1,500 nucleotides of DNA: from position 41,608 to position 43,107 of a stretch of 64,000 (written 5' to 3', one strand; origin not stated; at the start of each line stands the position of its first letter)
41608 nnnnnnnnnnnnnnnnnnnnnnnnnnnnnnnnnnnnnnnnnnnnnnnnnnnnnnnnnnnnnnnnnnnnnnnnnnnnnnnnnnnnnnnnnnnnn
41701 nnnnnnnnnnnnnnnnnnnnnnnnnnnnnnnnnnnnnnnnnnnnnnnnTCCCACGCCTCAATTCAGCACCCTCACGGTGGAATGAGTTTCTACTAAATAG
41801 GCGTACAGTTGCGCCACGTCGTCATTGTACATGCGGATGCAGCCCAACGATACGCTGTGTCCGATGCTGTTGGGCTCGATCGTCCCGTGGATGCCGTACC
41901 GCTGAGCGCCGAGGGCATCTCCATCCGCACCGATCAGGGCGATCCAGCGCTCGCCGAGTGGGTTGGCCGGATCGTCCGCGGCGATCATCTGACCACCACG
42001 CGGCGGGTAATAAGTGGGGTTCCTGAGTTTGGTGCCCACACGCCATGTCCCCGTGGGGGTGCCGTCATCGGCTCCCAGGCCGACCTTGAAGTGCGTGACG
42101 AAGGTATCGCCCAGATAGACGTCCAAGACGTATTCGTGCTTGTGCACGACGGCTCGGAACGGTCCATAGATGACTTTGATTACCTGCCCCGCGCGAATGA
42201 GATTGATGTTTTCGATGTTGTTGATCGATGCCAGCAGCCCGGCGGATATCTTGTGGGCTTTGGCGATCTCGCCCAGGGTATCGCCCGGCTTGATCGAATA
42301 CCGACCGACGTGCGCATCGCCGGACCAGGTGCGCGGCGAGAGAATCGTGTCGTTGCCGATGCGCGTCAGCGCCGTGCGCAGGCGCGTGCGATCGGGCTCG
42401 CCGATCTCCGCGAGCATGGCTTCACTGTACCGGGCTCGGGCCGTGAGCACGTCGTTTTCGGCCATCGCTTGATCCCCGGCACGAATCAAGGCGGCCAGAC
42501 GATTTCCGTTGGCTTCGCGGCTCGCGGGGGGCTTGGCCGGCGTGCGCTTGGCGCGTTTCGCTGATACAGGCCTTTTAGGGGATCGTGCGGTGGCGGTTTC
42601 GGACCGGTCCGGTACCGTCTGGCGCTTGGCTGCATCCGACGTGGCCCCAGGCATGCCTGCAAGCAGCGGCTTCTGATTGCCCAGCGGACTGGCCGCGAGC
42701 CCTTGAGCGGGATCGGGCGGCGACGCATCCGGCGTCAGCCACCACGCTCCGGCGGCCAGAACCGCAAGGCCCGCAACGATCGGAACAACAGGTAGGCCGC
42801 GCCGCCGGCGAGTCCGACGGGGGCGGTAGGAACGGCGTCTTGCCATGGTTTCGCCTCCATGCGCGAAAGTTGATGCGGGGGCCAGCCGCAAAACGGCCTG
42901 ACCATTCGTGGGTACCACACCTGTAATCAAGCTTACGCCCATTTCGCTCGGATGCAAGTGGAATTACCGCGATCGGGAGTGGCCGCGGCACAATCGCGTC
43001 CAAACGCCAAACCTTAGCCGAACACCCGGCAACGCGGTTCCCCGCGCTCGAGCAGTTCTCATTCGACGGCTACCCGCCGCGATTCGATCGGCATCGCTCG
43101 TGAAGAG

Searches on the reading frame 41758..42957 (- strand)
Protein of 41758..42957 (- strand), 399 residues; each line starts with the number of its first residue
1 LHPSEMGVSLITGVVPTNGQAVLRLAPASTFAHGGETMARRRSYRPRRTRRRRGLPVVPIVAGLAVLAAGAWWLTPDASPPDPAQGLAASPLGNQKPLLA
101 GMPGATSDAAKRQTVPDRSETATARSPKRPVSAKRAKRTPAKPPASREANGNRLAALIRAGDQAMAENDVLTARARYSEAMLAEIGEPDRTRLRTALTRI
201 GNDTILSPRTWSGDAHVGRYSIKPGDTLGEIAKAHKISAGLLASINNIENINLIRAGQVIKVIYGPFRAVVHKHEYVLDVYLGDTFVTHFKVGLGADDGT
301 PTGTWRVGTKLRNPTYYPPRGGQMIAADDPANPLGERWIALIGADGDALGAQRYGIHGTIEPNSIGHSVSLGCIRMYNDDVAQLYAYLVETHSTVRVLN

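Call 3: search_protein_families(library=pfam, proteins=[window:41758-42957:-], max_evalue=0.1)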
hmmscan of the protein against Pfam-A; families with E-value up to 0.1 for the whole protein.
window:41758-42957:- (399 aa): 4 families
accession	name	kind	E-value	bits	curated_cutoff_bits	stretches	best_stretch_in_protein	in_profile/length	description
PF03734.19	YkuD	-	1.3e-16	61.9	23.4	1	268-395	3-144/146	L,D-transpeptidase catalytic domain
PF01476.26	LysM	-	8e-12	45.4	20.9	1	220-262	1-42/43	LysM domain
PF23577.1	LysM_RLK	-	0.038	14.5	27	0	220-246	3-29/44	LysM domain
PF11239.13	DUF3040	-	0.097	13.4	24.7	0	41-73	33-64/84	Protein of unknown function (DUF3040)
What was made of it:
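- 41758..42957 (-): Neighbour: divergently oriented LysM + YkuD L,D-transpeptidase. It is a frequent but not constant partner. Pfam YkuD at 1.3e-16 and LysM at 8e-12 (call 3).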
